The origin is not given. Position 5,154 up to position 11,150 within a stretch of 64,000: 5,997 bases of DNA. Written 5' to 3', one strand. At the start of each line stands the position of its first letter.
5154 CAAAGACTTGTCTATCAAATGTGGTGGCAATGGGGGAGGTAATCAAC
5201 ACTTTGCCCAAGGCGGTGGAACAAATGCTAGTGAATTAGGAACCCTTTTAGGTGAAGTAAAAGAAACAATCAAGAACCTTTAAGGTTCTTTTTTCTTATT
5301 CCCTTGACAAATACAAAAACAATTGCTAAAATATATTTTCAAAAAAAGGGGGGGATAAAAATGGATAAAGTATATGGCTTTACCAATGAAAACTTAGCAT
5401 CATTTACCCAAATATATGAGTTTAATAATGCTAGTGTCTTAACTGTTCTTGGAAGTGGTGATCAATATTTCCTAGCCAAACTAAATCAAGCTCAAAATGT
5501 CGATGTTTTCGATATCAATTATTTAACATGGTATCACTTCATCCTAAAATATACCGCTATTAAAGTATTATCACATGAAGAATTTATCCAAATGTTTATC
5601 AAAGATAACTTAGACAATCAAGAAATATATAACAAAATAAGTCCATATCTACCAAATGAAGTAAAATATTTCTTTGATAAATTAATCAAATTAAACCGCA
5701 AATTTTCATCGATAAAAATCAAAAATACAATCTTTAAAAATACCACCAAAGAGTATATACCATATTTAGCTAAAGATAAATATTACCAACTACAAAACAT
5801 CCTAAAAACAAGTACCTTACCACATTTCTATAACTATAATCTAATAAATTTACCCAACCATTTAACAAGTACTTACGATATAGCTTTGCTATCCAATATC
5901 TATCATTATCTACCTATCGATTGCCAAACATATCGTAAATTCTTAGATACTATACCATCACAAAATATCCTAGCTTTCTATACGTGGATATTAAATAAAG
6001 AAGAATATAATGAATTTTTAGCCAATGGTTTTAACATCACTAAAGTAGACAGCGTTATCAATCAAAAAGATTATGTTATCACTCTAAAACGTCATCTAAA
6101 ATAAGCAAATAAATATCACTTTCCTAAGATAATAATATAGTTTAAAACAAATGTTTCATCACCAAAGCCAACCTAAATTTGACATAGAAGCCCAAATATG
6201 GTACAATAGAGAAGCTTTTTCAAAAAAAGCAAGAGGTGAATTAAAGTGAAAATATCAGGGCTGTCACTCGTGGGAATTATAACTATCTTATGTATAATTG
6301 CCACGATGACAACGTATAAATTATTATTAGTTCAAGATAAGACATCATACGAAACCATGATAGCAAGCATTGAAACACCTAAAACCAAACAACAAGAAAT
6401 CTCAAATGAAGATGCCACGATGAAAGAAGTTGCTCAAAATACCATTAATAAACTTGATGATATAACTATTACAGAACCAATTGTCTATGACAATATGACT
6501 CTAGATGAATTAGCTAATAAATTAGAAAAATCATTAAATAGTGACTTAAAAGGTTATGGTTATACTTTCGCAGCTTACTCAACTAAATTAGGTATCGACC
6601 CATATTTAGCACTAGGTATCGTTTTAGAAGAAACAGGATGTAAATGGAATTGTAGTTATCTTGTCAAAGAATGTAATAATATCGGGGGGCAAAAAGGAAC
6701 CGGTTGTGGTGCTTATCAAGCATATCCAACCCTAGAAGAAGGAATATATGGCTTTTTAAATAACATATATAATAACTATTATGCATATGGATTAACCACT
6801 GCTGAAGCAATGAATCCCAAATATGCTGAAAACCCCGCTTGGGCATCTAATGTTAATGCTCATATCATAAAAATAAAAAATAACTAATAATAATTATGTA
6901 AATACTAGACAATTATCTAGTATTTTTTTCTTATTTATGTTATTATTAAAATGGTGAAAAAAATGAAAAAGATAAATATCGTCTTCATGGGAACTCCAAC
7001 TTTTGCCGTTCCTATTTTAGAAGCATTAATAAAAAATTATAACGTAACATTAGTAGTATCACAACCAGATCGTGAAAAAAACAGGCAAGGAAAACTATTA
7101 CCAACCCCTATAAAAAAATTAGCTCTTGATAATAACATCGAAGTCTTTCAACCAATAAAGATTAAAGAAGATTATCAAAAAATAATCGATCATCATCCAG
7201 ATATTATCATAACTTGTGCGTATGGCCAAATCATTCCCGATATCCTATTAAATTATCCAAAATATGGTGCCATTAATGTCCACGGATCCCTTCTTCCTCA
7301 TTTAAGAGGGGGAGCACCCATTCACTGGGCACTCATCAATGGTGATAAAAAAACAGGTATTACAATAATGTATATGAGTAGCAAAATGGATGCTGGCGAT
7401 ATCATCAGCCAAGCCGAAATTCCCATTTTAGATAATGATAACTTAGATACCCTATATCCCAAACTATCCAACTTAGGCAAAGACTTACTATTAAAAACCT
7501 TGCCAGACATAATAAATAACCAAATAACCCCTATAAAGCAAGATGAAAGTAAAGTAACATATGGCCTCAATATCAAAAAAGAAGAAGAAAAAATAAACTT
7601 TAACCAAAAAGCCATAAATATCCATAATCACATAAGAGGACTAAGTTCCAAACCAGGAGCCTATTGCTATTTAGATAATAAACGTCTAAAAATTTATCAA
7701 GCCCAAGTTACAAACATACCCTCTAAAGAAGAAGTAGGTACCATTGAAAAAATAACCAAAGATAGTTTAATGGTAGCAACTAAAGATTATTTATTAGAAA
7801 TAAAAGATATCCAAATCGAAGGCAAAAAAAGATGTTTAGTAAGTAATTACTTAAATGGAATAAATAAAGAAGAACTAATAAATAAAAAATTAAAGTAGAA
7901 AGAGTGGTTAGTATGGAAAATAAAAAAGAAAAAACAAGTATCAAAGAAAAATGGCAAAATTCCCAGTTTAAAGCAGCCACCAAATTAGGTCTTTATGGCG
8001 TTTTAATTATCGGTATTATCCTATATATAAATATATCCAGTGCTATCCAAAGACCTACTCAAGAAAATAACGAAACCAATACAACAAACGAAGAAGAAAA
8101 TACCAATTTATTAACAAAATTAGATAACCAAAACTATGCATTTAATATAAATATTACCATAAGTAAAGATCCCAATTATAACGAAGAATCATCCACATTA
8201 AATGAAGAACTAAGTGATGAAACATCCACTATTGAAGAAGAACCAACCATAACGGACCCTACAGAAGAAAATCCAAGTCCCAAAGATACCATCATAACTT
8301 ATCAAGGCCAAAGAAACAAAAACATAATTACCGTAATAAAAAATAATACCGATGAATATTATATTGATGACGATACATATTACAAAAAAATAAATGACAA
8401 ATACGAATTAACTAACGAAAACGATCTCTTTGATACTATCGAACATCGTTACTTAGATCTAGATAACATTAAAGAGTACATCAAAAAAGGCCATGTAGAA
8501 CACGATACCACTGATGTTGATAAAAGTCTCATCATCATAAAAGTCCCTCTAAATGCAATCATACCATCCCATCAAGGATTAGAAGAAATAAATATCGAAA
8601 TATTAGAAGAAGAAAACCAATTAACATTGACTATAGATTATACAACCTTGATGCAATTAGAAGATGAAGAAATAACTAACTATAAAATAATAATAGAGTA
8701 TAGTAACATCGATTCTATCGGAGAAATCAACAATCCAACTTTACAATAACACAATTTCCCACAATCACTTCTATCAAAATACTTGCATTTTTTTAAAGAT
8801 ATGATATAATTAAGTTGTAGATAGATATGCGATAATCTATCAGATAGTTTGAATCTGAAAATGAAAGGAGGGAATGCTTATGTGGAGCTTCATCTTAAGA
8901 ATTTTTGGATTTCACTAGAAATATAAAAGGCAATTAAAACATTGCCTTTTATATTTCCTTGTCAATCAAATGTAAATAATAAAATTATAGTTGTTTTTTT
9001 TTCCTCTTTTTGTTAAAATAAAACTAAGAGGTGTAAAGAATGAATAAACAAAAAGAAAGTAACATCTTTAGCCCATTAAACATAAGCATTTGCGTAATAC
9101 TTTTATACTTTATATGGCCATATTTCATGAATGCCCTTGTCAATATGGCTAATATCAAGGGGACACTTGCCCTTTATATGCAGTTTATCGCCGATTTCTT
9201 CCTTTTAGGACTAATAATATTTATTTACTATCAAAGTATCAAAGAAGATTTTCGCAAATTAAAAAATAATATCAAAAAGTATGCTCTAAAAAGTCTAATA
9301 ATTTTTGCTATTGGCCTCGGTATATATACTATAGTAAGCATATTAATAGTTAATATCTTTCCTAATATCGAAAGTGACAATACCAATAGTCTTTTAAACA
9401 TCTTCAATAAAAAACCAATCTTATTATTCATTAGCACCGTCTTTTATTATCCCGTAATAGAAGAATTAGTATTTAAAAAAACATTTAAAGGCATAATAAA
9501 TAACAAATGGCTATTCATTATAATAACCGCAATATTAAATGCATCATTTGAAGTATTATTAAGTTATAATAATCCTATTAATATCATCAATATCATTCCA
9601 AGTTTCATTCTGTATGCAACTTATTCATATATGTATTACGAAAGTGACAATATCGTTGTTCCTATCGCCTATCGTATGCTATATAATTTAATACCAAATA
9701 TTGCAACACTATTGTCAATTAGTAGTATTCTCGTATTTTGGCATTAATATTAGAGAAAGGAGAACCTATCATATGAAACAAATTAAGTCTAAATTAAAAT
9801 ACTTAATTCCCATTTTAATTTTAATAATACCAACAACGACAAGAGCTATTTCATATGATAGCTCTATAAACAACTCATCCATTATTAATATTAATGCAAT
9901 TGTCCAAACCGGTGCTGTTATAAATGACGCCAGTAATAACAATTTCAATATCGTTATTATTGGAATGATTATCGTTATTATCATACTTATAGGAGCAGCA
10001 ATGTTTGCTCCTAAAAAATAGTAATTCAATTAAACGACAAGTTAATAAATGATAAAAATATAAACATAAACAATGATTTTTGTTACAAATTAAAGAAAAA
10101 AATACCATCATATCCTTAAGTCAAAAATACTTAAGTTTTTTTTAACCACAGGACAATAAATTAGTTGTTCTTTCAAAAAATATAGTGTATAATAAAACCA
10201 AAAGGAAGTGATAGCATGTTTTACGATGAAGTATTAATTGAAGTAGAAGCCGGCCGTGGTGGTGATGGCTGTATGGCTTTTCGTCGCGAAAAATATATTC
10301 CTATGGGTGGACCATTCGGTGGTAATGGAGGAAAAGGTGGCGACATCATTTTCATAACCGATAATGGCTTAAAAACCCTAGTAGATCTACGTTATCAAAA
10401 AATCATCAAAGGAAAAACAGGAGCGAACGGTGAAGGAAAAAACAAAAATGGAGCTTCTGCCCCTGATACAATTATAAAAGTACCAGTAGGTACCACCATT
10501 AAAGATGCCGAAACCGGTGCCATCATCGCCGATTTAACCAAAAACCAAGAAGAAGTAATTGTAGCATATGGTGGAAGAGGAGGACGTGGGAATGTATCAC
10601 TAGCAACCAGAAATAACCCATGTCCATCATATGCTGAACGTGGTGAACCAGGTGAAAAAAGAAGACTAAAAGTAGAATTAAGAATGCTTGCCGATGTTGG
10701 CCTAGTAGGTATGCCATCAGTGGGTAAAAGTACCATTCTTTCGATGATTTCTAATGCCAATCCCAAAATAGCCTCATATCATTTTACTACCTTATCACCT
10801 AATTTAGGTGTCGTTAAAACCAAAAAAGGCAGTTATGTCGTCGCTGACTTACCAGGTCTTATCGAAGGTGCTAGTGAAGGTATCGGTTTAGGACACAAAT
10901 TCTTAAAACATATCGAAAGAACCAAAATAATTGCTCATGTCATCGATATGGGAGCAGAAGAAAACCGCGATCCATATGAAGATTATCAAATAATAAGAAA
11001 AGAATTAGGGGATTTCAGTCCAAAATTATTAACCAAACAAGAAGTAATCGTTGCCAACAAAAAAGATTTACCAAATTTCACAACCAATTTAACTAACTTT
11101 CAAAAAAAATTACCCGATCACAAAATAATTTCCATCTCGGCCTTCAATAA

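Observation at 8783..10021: Orphan 12-codon peptide unit (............) upstream of a CPBP/Abi protease and a small anchored protein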

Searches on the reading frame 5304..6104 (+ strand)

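Call 5: search_protein_families(library=pfam, proteins=[window:5304-6104:+], max_evalue=0.1)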
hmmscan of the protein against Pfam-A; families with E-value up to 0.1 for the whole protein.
window:5304-6104:+ (266 aa): 2 families
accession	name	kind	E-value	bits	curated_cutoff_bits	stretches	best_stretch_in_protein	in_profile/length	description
PF11899.13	DUF3419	-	5.1e-09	36.2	28.2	1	23-136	11-125/385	Protein of unknown function (DUF3419)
PF19416.4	Astro_VPg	-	0.037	15.3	25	0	229-254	35-60/104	Astrovirus VPg protein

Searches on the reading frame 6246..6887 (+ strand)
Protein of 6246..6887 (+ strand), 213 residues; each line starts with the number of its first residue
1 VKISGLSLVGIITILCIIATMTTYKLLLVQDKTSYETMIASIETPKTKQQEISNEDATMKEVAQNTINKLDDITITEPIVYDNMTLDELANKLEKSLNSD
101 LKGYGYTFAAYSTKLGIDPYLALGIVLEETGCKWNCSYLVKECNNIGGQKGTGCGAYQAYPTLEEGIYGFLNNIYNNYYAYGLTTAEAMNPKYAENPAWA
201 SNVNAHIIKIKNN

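Call 5: search_protein_families(library=pfam, proteins=[window:6246-6887:+], max_evalue=0.1)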
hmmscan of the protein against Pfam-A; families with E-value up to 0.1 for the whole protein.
window:6246-6887:+ (213 aa): 3 families
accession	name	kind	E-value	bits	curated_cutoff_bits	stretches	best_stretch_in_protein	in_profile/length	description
PF01832.25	Glucosaminidase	-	3e-07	31.6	30.2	1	108-210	4-121/123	Mannosyl-glycoprotein endo-beta-N-acetylglucosaminidase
PF09734.15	Tau95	-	0.055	14.6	23.7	1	26-118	33-128/144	RNA polymerase III transcription factor (TF)IIIC subunit HTH domain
PF08510.17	PIG-P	-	0.066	13.5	39.3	0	11-77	53-115/121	PIG-P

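Call 80: search_protein_families(library=ncbifam, proteins=[window:6246-6887:+], max_evalue=0.01)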
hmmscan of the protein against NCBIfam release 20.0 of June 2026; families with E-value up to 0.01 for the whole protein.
window:6246-6887:+ (213 aa): 0 families

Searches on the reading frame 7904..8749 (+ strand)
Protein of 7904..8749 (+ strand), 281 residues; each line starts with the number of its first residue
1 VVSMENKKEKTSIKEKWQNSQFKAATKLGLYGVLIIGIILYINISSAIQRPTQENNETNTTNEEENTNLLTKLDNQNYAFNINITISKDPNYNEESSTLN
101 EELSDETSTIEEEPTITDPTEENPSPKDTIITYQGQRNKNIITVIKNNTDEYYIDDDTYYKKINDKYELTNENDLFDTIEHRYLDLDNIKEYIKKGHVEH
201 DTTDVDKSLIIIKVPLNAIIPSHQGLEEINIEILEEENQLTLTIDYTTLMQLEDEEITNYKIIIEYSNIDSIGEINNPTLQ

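Call 5: search_protein_families(library=pfam, proteins=[window:7904-8749:+], max_evalue=0.1)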
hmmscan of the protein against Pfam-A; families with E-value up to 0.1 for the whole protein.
window:7904-8749:+ (281 aa): 0 families

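Call 34: find_homologous_proteins(query=window:7904-8749:+, max_evalue=0.001)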
Query window:7904-8749:+ (281 aa): 11 proteins with E <= 0.001 among 1170 candidates.
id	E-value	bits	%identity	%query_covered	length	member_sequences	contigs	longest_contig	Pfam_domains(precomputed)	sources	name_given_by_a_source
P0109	2.8e-169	579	100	99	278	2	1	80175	-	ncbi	-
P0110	4.2e-101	356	64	94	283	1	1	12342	-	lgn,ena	-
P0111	1.9e-100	354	64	94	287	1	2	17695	-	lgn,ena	-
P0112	3.6e-100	353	64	94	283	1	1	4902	-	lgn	-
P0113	4.0e-100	353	64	94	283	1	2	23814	-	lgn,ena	-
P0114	5.5e-100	352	63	94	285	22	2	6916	-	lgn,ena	-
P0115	5.6e-99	349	64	94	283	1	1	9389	-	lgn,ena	-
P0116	9.9e-99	348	64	94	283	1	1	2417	-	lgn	-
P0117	1.4e-98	348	63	94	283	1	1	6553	-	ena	-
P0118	1.6e-98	348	64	94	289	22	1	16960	-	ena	-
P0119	5.0e-97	343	63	94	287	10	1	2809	-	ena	-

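Call 45: search_protein_families(library=ncbifam, proteins=[window:7904-8749:+], max_evalue=1)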
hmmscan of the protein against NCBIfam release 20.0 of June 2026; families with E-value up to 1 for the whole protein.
window:7904-8749:+ (281 aa): 1 family
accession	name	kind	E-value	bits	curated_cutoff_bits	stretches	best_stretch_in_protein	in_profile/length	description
NF033571.0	motil_scm1_spiro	equivalog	0.19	10.4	150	1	13-86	120-197/401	motility-associated protein Scm1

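Call 55: find_homologous_proteins(query=A3, max_evalue=0.001)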
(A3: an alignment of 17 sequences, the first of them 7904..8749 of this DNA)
Query A3 (17 sequences) (281 aa, profile of the alignment): 33 proteins with E <= 0.001 among 8000 candidates.
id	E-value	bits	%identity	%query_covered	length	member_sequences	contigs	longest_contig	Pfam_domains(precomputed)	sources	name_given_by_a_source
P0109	1.0e-64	236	100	99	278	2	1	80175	-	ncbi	-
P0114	3.5e-63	231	63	94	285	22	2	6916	-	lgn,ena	-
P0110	7.8e-63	230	64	94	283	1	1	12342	-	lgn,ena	-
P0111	8.0e-63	230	64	94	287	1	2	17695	-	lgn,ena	-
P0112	2.9e-62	228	64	94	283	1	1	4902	-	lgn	-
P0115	5.4e-62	227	64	94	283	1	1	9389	-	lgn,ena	-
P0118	5.6e-62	227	64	94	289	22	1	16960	-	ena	-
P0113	6.3e-62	227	64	94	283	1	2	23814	-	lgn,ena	-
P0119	8.5e-62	227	63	94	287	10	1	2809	-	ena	-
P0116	9.2e-62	227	64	94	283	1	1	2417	-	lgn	-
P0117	3.1e-61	225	63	94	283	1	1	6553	-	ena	-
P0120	6.4e-57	211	26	93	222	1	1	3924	-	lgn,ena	-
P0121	8.0e-56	207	26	93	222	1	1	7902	-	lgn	-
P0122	1.7e-55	206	26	93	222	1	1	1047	-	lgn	-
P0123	3.3e-55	205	28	88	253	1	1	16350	-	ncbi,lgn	-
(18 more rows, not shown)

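Call 64: predict_structure(alignment_id=A4)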
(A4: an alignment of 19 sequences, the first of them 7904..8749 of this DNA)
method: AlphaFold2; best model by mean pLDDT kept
length: 281 residues; sequences in the alignment: 19
mean_pLDDT: 70.5   pTM: 0.64
mean pLDDT of the five models: 70.5, 69.6, 69.4, 68.9, 68.3
residues with pLDDT >= 90: 88; 70-90: 81; 50-70: 21; < 50: 91
segments of 3 or more residues with pLDDT < 50: 1-32, 34-61, 95-125
pLDDT, mean of each block of 10 residues (from residue 1): 38 44 44 45 34 31 61 79 89 46 34 38 58 89 92 91 92 87 88 89 86 92 91 88 94 91 89 71 69
secondary structure, 60 per line:
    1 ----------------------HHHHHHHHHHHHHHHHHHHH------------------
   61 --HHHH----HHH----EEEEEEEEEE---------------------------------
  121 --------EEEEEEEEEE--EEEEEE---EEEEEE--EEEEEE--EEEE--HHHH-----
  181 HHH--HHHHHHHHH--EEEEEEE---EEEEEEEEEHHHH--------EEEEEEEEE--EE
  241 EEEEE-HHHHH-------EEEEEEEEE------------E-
elements in order: H23-42 H63-66 E78-87 E129-138 E141-146 E150-155 E158-163 E166-169 H172-175 H186-194 E197-203 E207-215 H216-219 E228-236 E239-245 H247-251 E259-267

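Call 79: search_protein_families(library=padloc, proteins=[window:7904-8749:+], max_evalue=0.01)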
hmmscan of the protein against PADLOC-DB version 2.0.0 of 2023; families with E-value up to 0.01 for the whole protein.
window:7904-8749:+ (281 aa): 0 families

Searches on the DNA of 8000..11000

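Call 4: search_rna_families(source=window, start=8000, end=11000, threshold=evalue, max_evalue=10)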
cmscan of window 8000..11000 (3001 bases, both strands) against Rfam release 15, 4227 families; matches with E-value up to 10: 9.
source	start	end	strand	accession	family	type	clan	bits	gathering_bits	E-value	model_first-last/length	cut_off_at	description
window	8917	8960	+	RF03210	mir-7359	Gene; miRNA;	-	29.5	90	0.0078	1-56/56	no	mir-7359 microRNA precursor family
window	9645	9717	-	RF01186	SNORD127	Gene; snRNA; snoRNA; CD-box;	-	23.1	45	1.8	1-86/86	no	Small nucleolar RNA SNORD127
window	8917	8958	-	RF03623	mir-1252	Gene; miRNA;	-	21.7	70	2.3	1-65/65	no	mir-1252 microRNA precursor family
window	8995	9083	-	RF01208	snoR99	Gene; snRNA; snoRNA; HACA-box;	-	19.3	41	9.8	1-106/106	no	Small nucleolar RNA snoR99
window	8838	8924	+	RF00417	SNORA56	Gene; snRNA; snoRNA; HACA-box;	CL00039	18.6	80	1.8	1-129/129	no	Small nucleolar RNA SNORA56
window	9040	9147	+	RF00617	cHP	Cis-reg;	CL00129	18.5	40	1.9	1-45/45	no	Flavivirus capsid hairpin cHP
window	8919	8977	-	RF02551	DapZ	Cis-reg;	-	18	56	7.9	1-78/78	no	ABC transporter regulator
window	8919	8956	+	RF03762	MIR859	Gene; miRNA;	-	17.8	130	7.7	1-128/128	no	MIR859 microRNA precursor family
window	10187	10283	+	RF01673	PhrS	Gene; sRNA;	-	11.6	37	8.5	1-212/212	no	PhrS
